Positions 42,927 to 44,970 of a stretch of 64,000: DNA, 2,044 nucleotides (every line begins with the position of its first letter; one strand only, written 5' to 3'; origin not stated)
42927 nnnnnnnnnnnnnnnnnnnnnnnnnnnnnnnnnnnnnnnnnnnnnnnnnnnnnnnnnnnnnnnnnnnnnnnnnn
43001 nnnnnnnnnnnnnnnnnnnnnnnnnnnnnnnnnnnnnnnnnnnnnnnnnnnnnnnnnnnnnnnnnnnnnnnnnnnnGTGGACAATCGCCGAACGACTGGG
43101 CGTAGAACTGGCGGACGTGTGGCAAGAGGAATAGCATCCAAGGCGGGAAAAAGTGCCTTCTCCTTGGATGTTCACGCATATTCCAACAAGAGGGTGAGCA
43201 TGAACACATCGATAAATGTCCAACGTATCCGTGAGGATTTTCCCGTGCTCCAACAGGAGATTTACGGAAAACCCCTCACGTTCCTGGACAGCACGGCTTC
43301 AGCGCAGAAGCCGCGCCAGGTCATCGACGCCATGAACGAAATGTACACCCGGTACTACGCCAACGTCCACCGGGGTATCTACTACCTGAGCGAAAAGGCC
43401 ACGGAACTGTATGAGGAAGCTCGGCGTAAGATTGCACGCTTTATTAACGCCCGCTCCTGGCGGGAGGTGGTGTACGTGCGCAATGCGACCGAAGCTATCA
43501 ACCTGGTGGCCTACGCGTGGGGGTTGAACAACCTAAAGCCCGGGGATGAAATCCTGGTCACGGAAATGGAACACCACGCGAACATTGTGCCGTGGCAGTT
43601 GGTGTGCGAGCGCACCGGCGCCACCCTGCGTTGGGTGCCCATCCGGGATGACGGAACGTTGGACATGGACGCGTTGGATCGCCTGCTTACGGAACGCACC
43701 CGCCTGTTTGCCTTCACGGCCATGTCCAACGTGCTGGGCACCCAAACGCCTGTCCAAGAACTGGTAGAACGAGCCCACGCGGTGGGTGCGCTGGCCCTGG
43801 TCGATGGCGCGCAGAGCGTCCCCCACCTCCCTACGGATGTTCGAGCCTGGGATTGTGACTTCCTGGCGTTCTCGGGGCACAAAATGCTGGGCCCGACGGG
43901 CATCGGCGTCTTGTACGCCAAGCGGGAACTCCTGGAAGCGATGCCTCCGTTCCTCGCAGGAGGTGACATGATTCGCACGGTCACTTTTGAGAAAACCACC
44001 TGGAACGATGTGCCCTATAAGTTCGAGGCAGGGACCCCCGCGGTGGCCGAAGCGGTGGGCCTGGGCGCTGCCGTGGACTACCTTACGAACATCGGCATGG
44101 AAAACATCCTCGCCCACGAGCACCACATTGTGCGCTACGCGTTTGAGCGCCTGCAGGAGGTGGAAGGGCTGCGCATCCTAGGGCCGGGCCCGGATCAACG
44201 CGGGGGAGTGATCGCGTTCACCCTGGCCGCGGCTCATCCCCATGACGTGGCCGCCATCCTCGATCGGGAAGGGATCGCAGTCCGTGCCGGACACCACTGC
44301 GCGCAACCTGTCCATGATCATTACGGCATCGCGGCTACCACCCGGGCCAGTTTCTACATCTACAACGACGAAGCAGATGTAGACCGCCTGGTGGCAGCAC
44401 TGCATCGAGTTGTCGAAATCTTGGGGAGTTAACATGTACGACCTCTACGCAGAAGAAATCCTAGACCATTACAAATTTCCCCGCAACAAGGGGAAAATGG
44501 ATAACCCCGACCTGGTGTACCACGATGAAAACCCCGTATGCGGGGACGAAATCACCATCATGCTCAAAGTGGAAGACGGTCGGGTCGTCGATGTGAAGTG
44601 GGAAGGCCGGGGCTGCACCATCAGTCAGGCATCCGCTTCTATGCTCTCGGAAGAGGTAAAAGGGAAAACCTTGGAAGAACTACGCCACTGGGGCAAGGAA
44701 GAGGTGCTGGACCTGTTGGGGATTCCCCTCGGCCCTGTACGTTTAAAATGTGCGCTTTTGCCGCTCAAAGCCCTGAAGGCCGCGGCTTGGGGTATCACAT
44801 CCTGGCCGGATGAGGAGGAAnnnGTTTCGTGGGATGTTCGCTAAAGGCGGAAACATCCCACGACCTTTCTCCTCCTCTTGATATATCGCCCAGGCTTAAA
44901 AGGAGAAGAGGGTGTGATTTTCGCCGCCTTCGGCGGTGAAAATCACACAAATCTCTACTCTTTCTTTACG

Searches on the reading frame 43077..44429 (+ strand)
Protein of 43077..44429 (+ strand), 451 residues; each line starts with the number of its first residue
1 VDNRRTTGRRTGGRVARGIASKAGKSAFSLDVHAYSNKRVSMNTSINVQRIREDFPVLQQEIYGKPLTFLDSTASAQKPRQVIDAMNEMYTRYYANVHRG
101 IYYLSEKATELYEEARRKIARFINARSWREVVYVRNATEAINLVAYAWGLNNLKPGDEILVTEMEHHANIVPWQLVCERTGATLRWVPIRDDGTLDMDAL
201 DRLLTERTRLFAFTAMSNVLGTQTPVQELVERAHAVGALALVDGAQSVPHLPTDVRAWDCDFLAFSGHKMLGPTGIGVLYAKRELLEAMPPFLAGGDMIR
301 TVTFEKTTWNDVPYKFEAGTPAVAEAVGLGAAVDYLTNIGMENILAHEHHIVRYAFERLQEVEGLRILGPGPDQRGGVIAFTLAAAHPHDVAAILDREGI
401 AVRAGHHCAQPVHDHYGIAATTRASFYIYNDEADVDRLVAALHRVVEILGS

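Call 33: search_protein_families(library=pfam, proteins=[window:43077-44429:+], max_evalue=0.00001)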
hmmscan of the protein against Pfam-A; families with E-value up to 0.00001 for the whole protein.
window:43077-44429:+ (451 aa): 1 family
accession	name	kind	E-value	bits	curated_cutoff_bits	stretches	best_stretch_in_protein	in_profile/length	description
PF00266.25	Aminotran_5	-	9.5e-153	509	21.5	1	69-438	2-371/371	Aminotransferase class-V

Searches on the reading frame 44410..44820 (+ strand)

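Call 33: search_protein_families(library=pfam, proteins=[window:44410-44820:+], max_evalue=0.00001)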
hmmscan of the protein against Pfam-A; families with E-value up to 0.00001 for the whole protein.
window:44410-44820:+ (137 aa): 1 family
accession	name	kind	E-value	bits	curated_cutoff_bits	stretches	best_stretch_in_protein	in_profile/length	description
PF01592.21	NifU_N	-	1.1e-28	100.4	22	1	13-126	2-117/127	NifU-like N terminal domain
